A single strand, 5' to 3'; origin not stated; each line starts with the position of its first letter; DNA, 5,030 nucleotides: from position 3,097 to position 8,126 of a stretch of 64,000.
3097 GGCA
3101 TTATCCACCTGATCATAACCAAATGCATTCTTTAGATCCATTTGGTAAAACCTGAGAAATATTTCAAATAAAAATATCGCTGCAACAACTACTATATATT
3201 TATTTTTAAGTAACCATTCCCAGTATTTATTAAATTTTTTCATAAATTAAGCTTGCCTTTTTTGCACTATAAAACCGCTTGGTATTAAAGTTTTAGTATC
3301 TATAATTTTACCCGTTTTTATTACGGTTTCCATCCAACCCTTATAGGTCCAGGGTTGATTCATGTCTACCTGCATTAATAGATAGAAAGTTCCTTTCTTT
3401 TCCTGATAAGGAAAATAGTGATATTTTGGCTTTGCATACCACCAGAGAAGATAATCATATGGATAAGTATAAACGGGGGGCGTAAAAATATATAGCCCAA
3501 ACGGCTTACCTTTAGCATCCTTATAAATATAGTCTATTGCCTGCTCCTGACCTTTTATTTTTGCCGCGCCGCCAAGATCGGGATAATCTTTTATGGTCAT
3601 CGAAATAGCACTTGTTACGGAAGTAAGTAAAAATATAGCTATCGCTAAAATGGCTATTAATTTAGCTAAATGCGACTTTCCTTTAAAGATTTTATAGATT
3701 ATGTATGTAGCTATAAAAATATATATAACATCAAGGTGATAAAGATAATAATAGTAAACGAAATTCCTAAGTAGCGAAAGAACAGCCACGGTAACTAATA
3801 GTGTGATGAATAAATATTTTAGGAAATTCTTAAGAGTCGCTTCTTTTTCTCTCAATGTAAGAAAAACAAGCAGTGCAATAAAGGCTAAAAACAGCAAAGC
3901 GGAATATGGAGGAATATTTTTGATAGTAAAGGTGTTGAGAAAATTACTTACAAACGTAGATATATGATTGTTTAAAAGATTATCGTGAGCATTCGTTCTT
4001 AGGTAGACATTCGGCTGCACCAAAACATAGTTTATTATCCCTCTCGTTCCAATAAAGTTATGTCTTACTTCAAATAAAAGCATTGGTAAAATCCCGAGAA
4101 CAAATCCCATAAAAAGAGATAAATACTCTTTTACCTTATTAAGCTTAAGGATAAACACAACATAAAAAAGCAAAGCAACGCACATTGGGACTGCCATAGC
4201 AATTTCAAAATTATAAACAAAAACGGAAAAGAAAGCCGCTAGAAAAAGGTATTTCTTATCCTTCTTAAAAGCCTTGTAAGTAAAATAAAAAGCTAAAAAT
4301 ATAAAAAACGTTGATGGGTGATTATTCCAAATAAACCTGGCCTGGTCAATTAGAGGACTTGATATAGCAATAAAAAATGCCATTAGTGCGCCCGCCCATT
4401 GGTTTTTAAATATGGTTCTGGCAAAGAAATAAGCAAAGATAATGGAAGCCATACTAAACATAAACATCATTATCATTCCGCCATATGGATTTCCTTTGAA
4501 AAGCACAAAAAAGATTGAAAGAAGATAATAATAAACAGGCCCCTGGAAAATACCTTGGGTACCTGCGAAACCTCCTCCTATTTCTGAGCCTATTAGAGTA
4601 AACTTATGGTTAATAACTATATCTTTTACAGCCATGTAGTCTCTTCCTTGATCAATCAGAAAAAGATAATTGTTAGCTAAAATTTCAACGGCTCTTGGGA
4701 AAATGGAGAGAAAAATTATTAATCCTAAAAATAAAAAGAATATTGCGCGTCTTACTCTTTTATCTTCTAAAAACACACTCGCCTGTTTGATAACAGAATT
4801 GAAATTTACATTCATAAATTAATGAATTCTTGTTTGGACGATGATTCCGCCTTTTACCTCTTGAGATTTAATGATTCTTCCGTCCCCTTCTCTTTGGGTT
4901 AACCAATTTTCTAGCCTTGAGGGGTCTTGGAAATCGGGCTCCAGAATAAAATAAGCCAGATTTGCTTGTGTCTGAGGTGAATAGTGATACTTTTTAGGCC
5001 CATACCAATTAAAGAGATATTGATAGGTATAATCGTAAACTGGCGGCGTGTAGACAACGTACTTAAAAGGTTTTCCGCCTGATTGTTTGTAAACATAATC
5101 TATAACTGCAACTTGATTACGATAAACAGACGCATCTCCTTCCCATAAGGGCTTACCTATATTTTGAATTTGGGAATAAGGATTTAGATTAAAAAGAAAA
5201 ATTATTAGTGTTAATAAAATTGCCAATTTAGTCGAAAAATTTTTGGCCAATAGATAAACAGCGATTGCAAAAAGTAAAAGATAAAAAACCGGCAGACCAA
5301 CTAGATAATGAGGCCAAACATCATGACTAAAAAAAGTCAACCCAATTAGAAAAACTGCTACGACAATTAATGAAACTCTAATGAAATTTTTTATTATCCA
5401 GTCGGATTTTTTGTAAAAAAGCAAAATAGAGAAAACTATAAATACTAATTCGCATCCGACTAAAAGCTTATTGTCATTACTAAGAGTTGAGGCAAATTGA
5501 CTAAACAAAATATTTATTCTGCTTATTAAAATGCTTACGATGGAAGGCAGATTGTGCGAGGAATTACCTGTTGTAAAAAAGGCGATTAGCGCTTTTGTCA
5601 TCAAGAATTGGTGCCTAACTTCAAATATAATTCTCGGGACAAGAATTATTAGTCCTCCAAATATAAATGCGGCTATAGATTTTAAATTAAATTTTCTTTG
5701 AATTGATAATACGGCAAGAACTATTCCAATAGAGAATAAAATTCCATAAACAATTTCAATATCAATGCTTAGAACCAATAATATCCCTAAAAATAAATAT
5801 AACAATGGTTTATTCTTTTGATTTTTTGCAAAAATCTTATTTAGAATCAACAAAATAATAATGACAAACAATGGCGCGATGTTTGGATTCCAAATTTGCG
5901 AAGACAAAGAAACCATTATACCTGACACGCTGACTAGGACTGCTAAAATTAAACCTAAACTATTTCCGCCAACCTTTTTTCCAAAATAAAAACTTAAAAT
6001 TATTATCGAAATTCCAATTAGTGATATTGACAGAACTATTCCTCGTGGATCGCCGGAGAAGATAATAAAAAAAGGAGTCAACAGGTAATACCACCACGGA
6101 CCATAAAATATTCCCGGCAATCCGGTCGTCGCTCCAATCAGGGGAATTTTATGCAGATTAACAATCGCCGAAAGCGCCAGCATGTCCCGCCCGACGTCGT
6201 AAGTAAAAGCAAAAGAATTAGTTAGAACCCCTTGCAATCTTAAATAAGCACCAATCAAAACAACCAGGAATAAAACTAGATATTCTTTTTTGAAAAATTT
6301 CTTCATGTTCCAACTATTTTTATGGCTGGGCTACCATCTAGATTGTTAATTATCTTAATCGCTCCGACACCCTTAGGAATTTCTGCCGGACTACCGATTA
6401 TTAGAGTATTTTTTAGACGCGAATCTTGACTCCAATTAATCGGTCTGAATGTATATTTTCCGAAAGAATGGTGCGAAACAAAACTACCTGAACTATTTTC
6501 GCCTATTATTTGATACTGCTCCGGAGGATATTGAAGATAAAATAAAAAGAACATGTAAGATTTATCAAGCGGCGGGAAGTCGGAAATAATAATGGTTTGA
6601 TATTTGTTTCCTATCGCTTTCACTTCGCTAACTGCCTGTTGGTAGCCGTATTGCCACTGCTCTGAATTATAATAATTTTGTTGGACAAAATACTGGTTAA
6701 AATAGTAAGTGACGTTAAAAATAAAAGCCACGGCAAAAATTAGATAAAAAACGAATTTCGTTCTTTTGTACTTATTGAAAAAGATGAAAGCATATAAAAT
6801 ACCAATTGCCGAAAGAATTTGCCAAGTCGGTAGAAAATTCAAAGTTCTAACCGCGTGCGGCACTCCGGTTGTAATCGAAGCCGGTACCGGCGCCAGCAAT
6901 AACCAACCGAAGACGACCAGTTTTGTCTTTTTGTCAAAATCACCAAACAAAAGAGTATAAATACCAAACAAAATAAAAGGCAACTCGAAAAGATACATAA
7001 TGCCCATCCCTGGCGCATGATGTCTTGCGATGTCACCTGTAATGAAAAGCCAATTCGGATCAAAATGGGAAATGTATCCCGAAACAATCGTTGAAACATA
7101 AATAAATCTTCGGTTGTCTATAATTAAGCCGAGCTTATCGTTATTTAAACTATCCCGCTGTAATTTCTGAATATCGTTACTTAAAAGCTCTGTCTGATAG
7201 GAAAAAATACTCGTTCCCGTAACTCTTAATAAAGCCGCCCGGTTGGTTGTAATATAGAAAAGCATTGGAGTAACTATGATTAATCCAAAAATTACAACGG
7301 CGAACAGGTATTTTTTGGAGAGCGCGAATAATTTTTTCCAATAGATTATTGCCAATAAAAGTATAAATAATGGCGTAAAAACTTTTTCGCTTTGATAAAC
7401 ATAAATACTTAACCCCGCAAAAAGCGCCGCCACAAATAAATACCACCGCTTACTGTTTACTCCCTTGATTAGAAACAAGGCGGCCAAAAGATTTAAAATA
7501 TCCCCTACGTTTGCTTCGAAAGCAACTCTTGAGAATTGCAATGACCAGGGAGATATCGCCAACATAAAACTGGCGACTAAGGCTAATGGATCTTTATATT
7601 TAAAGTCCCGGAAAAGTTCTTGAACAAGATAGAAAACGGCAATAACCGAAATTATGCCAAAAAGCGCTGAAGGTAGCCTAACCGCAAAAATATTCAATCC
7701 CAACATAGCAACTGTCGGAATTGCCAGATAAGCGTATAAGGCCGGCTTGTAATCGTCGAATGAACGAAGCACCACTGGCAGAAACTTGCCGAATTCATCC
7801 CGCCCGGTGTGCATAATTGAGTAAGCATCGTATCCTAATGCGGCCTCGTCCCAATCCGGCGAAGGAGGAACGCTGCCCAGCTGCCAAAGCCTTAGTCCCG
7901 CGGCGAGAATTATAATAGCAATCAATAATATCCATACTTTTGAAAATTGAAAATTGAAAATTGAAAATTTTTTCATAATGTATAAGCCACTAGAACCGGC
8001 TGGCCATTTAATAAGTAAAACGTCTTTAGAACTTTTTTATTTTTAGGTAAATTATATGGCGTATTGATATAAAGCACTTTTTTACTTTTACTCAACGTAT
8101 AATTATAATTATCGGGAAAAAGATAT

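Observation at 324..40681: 40-kb co-directional supercluster of at least 17 GT-C membrane glycosyltransferases plus 10 GT2 genes, a GT4, a flippase and a methyltransferase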

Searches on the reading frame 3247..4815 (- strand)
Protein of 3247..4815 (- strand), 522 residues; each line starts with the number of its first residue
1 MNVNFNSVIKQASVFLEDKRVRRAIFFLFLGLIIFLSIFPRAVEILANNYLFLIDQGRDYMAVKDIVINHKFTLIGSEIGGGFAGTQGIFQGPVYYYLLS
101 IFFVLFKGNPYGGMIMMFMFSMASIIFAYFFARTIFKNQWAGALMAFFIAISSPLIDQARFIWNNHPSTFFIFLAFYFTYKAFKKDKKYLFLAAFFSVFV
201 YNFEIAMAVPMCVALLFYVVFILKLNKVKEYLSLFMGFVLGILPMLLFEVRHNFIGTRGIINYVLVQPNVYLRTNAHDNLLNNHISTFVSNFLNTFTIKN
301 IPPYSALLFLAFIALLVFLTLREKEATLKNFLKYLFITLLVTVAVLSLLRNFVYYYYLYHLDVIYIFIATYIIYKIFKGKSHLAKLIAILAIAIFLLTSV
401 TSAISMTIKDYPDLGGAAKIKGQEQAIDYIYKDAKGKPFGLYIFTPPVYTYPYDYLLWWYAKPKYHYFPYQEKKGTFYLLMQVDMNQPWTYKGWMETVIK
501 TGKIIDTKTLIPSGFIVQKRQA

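Call 4: search_protein_families(library=pfam, proteins=[window:3247-4815:-], max_evalue=0.01)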
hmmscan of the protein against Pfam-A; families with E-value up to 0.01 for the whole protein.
window:3247-4815:- (522 aa): 1 family
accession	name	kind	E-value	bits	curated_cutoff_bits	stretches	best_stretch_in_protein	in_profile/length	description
PF13231.12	PMT_2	-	7.1e-09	36.5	26.1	1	92-246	3-158/160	Dolichyl-phosphate-mannose-protein mannosyltransferase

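Call 90: search_protein_families(library=ncbifam, proteins=[window:3247-4815:-], max_evalue=0.001)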
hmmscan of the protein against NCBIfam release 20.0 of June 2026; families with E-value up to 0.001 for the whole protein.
window:3247-4815:- (522 aa): 1 family
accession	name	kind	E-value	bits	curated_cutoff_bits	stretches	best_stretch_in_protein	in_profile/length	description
NF047440.1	LA3751_2_3_fam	subfamily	0.00081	18.3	200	1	89-345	78-324/460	LA_3751/LA_3752 family putative glycosyltransferase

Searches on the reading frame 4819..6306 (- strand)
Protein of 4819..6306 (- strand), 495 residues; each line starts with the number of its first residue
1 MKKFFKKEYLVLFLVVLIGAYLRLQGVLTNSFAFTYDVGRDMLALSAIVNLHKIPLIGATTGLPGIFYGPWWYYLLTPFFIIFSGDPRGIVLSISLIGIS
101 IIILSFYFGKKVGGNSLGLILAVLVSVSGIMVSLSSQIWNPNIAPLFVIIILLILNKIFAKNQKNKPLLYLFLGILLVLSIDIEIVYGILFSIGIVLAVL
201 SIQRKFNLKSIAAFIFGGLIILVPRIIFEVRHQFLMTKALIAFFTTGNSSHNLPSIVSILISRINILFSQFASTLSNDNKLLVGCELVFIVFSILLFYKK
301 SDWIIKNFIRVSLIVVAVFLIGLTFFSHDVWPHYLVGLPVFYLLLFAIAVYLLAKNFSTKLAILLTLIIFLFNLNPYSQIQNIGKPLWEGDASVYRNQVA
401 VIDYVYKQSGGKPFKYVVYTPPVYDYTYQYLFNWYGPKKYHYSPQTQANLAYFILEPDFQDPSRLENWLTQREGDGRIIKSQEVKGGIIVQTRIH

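Call 4: search_protein_families(library=pfam, proteins=[window:4819-6306:-], max_evalue=0.01)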
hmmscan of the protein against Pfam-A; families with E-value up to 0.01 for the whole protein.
window:4819-6306:- (495 aa): 0 families

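Call 26: search_protein_families(library=pfam, proteins=[window:4819-6306:-], max_evalue=10)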
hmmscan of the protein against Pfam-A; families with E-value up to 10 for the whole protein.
window:4819-6306:- (495 aa): 0 families

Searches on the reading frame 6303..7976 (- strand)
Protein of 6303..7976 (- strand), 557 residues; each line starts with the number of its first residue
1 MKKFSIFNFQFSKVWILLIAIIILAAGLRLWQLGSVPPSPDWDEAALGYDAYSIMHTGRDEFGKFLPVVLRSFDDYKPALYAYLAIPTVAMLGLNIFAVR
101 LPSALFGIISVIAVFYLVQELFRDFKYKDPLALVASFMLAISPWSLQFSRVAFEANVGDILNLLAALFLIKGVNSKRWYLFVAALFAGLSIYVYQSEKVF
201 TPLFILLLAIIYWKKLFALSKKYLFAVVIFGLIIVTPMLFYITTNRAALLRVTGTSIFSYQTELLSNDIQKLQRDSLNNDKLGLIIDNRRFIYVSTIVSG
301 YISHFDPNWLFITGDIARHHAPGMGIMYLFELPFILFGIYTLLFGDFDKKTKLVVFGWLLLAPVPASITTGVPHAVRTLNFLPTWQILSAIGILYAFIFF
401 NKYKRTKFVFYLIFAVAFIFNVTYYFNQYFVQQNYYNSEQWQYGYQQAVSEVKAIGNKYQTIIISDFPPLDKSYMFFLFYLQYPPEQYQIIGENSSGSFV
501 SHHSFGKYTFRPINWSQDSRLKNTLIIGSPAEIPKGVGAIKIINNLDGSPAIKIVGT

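Call 4: search_protein_families(library=pfam, proteins=[window:6303-7976:-], max_evalue=0.01)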
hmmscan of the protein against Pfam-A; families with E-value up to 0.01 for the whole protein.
window:6303-7976:- (557 aa): 1 family
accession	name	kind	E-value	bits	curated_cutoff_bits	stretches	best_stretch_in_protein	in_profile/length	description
PF13231.12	PMT_2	-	5.4e-12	46.6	26.1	1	77-240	2-159/160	Dolichyl-phosphate-mannose-protein mannosyltransferase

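Call 90: search_protein_families(library=ncbifam, proteins=[window:6303-7976:-], max_evalue=0.001)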
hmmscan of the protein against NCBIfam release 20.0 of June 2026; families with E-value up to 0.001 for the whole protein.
window:6303-7976:- (557 aa): 0 families
